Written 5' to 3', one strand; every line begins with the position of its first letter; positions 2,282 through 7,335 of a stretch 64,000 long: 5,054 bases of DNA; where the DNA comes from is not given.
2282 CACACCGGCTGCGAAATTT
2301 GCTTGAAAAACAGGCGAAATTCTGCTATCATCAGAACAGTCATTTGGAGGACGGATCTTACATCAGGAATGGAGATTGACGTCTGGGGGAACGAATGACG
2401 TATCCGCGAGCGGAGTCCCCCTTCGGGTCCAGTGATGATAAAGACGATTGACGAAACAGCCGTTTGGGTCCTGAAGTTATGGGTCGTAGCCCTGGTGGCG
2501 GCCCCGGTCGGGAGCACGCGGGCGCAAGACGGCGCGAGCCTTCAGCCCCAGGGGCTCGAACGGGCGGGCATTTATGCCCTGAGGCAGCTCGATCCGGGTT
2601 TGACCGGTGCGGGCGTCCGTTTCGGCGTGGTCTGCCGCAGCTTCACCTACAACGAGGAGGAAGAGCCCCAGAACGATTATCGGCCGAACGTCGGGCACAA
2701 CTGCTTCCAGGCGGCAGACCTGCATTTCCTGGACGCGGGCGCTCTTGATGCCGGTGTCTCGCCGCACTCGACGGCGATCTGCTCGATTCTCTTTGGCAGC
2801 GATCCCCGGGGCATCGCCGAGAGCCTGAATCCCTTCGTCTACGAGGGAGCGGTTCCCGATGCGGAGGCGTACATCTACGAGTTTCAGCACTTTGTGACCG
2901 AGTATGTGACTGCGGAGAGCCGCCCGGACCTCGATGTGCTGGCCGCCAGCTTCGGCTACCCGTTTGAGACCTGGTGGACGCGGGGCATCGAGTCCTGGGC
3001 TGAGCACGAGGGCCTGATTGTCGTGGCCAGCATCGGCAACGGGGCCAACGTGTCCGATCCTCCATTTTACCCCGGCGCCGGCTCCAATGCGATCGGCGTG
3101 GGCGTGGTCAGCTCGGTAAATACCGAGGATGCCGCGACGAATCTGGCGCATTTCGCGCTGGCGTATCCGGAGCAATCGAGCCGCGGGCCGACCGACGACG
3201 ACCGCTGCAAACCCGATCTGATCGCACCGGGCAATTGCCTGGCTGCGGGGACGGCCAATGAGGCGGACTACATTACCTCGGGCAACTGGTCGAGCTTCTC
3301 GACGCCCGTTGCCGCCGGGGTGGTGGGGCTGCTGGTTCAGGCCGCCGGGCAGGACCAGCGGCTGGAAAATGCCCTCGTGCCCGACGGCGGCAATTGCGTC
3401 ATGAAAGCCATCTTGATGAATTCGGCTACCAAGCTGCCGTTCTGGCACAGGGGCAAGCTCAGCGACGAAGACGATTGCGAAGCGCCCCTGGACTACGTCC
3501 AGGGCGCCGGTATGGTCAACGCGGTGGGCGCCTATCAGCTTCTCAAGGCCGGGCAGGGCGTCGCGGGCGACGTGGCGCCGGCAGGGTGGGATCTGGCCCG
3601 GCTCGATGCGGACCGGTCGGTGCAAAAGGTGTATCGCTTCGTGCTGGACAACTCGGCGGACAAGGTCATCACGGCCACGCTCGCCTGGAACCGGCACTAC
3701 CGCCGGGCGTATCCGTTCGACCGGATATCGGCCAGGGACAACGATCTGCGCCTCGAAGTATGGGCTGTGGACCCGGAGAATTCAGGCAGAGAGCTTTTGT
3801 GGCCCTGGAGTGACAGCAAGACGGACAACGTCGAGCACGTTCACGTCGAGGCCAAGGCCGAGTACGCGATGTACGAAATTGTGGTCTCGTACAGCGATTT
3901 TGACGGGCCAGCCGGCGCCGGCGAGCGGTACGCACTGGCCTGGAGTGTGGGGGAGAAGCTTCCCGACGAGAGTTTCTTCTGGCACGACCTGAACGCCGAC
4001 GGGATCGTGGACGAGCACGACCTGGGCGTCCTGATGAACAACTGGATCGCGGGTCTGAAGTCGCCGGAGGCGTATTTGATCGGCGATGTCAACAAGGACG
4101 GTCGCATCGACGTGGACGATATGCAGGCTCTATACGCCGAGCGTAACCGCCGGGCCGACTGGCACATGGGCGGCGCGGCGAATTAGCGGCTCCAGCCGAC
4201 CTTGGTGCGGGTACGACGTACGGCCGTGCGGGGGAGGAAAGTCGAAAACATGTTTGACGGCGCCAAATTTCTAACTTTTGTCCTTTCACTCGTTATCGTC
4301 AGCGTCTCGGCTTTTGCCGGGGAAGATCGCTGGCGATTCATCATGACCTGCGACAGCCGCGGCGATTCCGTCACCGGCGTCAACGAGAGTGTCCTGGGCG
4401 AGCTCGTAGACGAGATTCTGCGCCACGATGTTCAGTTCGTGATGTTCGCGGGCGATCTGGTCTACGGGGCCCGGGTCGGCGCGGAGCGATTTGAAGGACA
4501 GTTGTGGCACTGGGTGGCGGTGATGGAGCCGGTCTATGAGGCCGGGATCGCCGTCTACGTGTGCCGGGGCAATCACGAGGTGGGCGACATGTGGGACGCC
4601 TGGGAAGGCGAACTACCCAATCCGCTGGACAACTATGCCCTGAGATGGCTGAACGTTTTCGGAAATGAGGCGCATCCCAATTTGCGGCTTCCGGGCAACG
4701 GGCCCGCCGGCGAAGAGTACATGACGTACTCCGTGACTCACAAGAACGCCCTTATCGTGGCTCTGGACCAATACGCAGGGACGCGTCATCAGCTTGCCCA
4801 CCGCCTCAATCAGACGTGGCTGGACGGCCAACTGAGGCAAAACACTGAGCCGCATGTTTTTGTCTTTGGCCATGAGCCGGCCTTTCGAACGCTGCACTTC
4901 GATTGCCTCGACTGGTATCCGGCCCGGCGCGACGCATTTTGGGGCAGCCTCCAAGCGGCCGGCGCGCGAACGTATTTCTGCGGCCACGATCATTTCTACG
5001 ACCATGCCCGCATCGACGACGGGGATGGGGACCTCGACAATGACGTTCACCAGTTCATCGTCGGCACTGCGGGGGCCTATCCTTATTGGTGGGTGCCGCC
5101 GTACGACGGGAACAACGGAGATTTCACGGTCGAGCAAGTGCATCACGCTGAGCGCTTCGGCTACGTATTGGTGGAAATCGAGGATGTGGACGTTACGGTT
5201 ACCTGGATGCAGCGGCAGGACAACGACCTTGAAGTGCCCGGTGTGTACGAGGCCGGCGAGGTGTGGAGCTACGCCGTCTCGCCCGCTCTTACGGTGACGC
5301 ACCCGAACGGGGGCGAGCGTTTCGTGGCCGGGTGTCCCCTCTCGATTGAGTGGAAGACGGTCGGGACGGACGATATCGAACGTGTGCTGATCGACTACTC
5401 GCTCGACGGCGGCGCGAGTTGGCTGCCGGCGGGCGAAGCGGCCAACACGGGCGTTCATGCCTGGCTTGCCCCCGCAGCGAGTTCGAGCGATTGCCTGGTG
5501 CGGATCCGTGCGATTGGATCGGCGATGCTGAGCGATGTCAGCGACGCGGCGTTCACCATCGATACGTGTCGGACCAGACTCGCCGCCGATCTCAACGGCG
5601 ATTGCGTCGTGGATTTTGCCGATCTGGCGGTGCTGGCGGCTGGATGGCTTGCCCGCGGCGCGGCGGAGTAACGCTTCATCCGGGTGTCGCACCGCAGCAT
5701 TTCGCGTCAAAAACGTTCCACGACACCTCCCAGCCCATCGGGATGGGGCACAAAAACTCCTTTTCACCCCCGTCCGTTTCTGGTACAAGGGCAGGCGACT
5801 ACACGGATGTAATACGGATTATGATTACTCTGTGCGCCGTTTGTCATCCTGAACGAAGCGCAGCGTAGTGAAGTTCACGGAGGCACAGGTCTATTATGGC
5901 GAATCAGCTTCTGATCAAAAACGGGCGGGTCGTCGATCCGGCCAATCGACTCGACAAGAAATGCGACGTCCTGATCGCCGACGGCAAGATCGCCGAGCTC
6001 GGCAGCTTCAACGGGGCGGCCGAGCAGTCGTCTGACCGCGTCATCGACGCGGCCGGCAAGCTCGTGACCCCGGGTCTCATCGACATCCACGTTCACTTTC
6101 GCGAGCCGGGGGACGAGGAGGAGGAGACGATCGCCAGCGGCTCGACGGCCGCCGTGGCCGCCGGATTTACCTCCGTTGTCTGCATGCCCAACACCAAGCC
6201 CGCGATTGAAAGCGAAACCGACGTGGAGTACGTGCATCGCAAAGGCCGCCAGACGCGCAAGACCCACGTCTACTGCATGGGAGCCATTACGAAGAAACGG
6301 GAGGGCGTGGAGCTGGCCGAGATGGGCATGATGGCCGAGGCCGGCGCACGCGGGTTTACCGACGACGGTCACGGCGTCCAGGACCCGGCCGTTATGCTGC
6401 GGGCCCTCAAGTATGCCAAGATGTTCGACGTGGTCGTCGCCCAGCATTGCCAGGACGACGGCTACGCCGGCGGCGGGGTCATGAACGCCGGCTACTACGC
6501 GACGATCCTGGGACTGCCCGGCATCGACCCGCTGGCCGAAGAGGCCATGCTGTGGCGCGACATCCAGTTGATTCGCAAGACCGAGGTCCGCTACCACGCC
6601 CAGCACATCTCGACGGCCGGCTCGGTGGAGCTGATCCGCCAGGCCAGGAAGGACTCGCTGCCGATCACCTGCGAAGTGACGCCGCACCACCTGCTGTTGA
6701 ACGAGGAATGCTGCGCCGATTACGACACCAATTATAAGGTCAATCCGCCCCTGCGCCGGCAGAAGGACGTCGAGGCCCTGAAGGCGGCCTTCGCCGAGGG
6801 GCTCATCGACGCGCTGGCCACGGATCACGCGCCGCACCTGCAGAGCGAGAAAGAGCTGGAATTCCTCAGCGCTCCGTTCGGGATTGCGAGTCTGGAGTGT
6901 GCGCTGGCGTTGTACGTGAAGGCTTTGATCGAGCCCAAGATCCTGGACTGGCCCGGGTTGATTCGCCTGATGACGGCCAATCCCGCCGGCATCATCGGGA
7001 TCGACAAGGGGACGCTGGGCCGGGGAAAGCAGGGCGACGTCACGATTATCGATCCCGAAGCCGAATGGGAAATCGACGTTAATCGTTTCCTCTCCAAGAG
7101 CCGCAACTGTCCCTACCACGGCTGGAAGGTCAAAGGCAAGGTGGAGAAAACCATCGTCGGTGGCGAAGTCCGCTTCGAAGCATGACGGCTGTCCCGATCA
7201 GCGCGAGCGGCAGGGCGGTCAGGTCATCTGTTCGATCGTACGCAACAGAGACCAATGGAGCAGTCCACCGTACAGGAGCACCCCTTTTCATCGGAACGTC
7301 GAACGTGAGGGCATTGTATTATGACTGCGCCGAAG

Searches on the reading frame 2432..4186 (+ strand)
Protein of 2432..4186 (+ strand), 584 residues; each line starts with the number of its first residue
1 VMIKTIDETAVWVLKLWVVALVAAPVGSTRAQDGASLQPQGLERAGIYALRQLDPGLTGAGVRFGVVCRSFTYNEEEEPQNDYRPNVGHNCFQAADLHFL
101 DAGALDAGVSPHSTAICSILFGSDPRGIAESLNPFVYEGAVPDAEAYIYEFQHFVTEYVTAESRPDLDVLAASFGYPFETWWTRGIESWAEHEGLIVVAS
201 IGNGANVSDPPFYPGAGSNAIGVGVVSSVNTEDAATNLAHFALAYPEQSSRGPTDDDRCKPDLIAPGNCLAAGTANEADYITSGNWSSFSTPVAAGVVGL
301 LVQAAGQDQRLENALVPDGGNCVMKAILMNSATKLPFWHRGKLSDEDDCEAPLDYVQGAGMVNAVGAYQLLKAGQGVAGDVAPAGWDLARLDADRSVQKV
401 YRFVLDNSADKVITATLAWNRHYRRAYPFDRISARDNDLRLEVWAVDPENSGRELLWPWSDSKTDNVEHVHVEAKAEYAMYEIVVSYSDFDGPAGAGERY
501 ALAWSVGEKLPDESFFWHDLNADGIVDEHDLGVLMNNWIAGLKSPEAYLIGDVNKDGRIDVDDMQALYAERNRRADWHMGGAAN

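Call 84: search_protein_families(library=pfam, proteins=[window:2432-4186:+], max_evalue=0.00001)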
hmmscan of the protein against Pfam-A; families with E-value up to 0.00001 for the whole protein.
window:2432-4186:+ (584 aa): 2 families
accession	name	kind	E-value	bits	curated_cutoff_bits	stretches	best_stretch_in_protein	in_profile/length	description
PF00082.27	Peptidase_S8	-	2.9e-18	66.6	21.8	1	109-335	53-276/288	Subtilase family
PF00404.24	Dockerin_1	-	7.4e-06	26.5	22.9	0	518-567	2-52/57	Dockerin type I domain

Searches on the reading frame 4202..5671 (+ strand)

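Call 84: search_protein_families(library=pfam, proteins=[window:4202-5671:+], max_evalue=0.00001)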
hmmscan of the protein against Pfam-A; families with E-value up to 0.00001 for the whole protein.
window:4202-5671:+ (489 aa): 1 family
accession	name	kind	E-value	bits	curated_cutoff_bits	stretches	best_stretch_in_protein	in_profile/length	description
PF00149.33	Metallophos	-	2.2e-10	41.7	21.5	1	65-265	18-190/191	Calcineurin-like phosphoesterase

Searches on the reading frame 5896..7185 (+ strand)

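Call 7: search_protein_families(library=pfam, proteins=[window:5896-7185:+], max_evalue=0.001)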
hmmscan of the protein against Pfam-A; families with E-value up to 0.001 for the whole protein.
window:5896-7185:+ (429 aa): 3 families
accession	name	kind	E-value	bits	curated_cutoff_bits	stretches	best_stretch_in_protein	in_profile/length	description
PF01979.26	Amidohydro_1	-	1.1e-28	100.9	25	1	56-425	1-344/345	Amidohydrolase family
PF07969.17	Amidohydro_3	-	1e-14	55.4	29.7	2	288-426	352-471/472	Amidohydrolase family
PF12890.13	DHOase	-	4.4e-08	33.8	21.2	1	54-240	1-139/142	Dihydro-orotase-like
